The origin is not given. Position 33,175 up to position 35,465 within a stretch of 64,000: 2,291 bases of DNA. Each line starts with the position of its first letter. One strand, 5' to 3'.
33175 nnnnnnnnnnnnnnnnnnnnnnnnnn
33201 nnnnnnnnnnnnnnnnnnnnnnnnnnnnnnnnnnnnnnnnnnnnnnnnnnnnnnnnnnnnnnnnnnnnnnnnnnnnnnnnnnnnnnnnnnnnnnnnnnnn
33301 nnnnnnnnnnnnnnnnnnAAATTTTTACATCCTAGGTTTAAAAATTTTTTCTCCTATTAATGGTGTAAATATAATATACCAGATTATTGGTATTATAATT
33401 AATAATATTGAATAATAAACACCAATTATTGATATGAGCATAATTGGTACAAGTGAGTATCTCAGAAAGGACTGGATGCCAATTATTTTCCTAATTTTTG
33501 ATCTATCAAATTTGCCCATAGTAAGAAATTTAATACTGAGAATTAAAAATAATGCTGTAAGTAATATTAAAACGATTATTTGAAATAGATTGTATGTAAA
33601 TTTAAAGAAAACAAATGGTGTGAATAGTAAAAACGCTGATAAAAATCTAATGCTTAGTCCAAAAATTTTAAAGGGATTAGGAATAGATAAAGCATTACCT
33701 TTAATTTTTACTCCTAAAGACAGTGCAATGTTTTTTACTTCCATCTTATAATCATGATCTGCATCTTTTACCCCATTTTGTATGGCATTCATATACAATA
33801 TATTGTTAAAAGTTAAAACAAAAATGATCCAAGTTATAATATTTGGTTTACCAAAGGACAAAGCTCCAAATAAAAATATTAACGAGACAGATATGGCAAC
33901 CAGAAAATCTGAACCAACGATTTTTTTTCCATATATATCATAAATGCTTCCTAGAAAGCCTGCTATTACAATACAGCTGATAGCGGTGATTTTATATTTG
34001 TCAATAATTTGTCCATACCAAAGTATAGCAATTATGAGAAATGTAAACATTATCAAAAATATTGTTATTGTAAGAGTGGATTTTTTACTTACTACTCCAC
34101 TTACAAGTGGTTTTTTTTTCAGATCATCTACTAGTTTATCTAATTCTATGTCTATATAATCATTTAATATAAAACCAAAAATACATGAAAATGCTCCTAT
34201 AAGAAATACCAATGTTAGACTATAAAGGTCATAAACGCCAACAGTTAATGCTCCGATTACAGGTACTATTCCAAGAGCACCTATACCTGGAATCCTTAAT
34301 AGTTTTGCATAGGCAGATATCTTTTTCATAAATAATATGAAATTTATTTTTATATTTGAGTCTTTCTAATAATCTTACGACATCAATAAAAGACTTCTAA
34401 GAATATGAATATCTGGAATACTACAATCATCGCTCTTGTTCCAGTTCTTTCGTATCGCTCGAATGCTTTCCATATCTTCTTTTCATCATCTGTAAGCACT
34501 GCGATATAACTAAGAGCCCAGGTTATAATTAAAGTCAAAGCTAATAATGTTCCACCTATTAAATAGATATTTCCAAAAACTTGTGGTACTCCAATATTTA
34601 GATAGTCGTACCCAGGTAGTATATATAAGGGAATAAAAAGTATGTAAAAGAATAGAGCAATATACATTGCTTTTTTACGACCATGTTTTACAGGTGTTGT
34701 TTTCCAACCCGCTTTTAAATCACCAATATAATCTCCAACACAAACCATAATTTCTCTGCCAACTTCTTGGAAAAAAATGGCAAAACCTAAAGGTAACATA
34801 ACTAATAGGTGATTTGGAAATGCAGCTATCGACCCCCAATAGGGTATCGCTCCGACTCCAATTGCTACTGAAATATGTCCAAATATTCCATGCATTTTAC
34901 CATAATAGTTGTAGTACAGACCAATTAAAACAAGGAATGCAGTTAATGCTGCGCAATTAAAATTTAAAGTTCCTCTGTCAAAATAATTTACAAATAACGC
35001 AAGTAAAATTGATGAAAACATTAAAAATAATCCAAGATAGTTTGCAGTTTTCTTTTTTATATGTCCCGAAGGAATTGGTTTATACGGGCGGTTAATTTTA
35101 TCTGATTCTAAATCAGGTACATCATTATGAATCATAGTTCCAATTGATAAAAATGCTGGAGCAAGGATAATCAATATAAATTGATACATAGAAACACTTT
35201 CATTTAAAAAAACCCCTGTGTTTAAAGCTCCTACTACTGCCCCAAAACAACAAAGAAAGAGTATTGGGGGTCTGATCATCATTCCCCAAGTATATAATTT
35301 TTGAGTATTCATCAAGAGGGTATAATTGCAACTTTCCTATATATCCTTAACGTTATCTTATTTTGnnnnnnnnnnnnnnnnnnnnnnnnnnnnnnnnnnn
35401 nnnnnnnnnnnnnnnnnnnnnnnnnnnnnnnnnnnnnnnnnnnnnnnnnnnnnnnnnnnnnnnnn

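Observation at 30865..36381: Three tandem UbiA prenyltransferase paralogs with a CrtI/CrtD-like desaturase and small membrane proteins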

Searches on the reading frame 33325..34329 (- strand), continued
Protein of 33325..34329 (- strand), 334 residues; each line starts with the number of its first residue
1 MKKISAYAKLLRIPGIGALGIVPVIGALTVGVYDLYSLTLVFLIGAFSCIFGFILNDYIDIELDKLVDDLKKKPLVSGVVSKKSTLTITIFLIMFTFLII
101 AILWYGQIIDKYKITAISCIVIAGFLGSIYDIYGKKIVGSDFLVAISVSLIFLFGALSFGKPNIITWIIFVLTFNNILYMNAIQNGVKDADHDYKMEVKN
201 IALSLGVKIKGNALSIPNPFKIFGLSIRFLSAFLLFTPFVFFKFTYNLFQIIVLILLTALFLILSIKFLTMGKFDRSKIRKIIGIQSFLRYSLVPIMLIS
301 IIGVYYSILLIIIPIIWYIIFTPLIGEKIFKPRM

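Call 83: search_protein_families(library=pfam, proteins=[L028:16894-18015:-], max_evalue=0.05)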
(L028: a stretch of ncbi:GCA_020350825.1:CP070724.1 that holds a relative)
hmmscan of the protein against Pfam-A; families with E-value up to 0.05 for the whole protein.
L028:16894-18015:- (373 aa): 3 families
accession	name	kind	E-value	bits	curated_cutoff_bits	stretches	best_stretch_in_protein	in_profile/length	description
PF22544.2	HYDIN_VesB_CFA65-like_Ig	-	0.0038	17.9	25.5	1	246-325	9-85/100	HYDIN/CFA65/VesB-like, Ig-like domain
PF10633.15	NPCBM_assoc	-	0.0072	16.9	24.4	1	287-316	34-65/78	NPCBM-associated, NEW3 domain of alpha-galactosidase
PF07705.17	CARDB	-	0.011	16.4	22.7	0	22-57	22-58/101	CARDB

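Call 88: search_dna_similar(query=window:33325-34329:-, collection=plasmids, mode=protein, max_evalue=0.1, max_rows=30)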
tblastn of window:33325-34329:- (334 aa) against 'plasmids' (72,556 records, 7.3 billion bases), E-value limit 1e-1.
No match.

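Call 96: search_protein_families(library=pfam, proteins=[L028:7646-8692:-], max_evalue=1)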
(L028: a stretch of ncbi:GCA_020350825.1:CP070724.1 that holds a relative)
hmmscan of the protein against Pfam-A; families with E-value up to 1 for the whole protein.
L028:7646-8692:- (348 aa): 2 families
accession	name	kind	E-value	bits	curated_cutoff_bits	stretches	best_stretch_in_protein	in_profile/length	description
PF00494.24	SQS_PSY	-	0.00091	19.4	26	1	246-300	128-182/263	Squalene/phytoene synthase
PF00348.22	polyprenyl_synt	-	0.002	17.8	27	1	185-281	92-194/251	Polyprenyl synthetase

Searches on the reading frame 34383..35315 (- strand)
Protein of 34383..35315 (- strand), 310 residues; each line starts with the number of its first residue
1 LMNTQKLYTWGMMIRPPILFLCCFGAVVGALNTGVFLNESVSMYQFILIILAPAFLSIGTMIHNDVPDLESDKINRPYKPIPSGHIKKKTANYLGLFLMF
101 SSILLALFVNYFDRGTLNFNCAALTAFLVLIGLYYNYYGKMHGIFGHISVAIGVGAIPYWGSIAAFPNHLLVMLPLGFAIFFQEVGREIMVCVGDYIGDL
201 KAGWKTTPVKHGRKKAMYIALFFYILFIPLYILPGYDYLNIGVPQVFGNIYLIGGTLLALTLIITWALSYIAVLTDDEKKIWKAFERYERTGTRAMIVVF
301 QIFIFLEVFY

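Call 3: search_protein_families(library=pfam, proteins=[window:34383-35315:-], max_evalue=0.01)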
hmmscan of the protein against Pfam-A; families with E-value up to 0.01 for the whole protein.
window:34383-35315:- (310 aa): 1 family
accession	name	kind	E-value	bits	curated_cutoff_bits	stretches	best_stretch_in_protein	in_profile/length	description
PF01040.23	UbiA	-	1.3e-28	100.4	34.2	1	40-285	16-244/250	UbiA prenyltransferase family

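Call 4: search_protein_families(library=ncbifam, proteins=[window:34383-35315:-], max_evalue=0.01)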
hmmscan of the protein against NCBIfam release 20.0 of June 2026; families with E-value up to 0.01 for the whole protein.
window:34383-35315:- (310 aa): 23 families
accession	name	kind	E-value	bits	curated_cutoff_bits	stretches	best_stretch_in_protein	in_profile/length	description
NF009523.0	PRK12884.1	equivalog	6.9e-37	127.1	269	1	12-302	9-275/279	prenyltransferase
NF009522.0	PRK12883.1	equivalog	1.4e-25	90.4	353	1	21-235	14-218/279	geranylgeranylglycerol-phosphate geranylgeranyltransferase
NF009521.0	PRK12882.1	equivalog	5e-25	88.3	296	1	12-265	10-245/280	geranylgeranylglycerol-phosphate geranylgeranyltransferase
NF035940.1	prenyl_rel_EboC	equivalog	4.3e-18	65.7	250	1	26-150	18-137/292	UbiA-like protein EboC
NF005742.0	PRK07566.1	equivalog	4.8e-17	62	313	1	14-222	35-241/315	chlorophyll synthase ChlG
TIGR01475.1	ubiA_other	subfamily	5.6e-16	58.8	180.8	1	38-285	30-261/282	UbiA-like polyprenyltransferase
TIGR01476.1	chlor_syn_BchG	subfamily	1e-13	51.4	212.3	1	18-222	11-212/283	(bacterio)chlorophyll synthase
NF009512.0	PRK12872.1-1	equivalog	3.7e-10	39.9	278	1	40-264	35-268/303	geranylgeranylglycerol-phosphate geranylgeranyltransferase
NF009524.0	PRK12886.1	equivalog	4.3e-10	39.4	387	1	39-268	37-252/291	prenyltransferase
TIGR02056.1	ChlG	equivalog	9e-10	38.6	436.45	1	21-221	30-233/306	chlorophyll synthase ChlG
NF009609.0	PRK13106.1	equivalog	8.1e-09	35.3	349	1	26-266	34-268/301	prenyltransferase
NF009526.0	PRK12888.1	equivalog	3.2e-08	33.4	364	1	26-285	34-275/301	4-hydroxybenzoate octaprenyltransferase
NF045897.1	SCO3242_trans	equivalog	7.3e-08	32.3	260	1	13-107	5-94/287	SCO3242 family prenyltransferase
NF009058.0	PRK12392.1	subfamily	1.5e-07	30.8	494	1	18-228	24-239/333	bacteriochlorophyll c synthase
NF009513.0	PRK12872.1-3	equivalog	2.5e-07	30.5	288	1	37-230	46-230/293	prenyltransferase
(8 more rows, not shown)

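Call 25: search_solved_structures(query=window:34383-35315:-, max_evalue=0.01)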
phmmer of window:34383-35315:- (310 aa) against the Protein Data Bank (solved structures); distinct sequences matched with E-value up to 0.01: 3.
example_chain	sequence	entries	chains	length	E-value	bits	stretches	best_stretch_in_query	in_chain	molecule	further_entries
6m31_A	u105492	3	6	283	1.2e-15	61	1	5-255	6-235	Digeranylgeranylglyceryl phosphate synthase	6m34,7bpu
9sau_C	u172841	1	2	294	2.9e-07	33.6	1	14-227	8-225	Chlorophyll a synthase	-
9sas_C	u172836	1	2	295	2.9e-07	33.6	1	14-227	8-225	Chlorophyll a synthase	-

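Call 52: search_dna_similar(query=window:34383-35315:-, collection=plasmids, mode=protein, max_evalue=0.01, max_rows=40)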
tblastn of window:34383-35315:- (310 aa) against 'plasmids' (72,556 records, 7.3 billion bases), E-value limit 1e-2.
Records with a match: 13; places in all: 14; records where one place covers at least 80% of the query: 0.
Best place of each record, by identity: <60% 13.
By first word of the organism name: Acaryochloris 3; Mycetohabitans 3; Haladaptatus 2; Halalkalicoccus 2; Candidatus 1; Roseobacter 1; Bacillus 1.
By predicted mobility (MOB-suite, as given by PLSDB): non-mobilizable 12; conjugative 1.
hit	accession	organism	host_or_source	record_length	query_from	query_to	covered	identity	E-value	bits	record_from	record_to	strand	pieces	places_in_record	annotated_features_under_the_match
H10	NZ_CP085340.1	Haladaptatus halobius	cell culture,saline soil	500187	30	251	72%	26.6%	1e-4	52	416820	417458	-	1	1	geranylgeranylglycerol-phosphate geranylgeranyltransferase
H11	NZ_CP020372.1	Candidatus Thiodictyon syntrophicum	meromictic lake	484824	16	226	68%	25.8%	4e-5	53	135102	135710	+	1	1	chlG: chlorophyll synthase ChlG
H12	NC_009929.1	Acaryochloris marina MBIC11017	-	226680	56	248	62%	26.5%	4e-5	52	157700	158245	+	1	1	geranylgeranylglycerol-phosphate geranylgeranyltransferase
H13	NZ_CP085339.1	Haladaptatus halobius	cell culture,saline soil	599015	33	226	63%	26.1%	9e-7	58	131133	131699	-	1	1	geranylgeranylglycerol-phosphate geranylgeranyltransferase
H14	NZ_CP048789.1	Roseobacter ponti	cell culture,seawater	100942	13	220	67%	24.3%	4e-3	46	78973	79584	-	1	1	chlG: chlorophyll synthase ChlG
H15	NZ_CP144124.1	Halalkalicoccus sp. CGA53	cell culture,sediment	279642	64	234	55%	29.0%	3e-5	53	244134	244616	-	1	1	geranylgeranylglycerol-phosphate geranylgeranyltransferase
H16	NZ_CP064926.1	Acaryochloris marina S15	cell culture,surface of Pikea pinnata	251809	11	220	68%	23.3%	3e-3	47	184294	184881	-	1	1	geranylgeranylglycerol-phosphate geranylgeranyltransferase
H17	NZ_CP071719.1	Acaryochloris sp. 'Moss Beach'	culture,intertidal zone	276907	11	220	68%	23.3%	3e-3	47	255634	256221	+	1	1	geranylgeranylglycerol-phosphate geranylgeranyltransferase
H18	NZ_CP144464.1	Halalkalicoccus sp. FCH27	cell culture,Salt lake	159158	59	234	57%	27.0%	1e-4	51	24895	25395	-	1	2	geranylgeranylglycerol-phosphate geranylgeranyltransferase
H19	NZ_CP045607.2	Bacillus cereus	Whole organism,soil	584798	5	155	49%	31.1%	8e-9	64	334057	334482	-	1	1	eboC: UbiA-like protein EboC | sugar phosphate isomerase/epimerase family protein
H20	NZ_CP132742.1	Mycetohabitans endofungorum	Rhizopus microsporus,culture isolated ...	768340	61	140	26%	35.0%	7e-3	46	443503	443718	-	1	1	UbiA family prenyltransferase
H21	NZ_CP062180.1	Mycetohabitans endofungorum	Rhizopus microsporus,bacterial ...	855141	61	140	26%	35.0%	7e-3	46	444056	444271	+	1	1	UbiA family prenyltransferase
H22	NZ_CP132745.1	Mycetohabitans endofungorum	-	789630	61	140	26%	35.0%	8e-3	45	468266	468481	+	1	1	UbiA family prenyltransferase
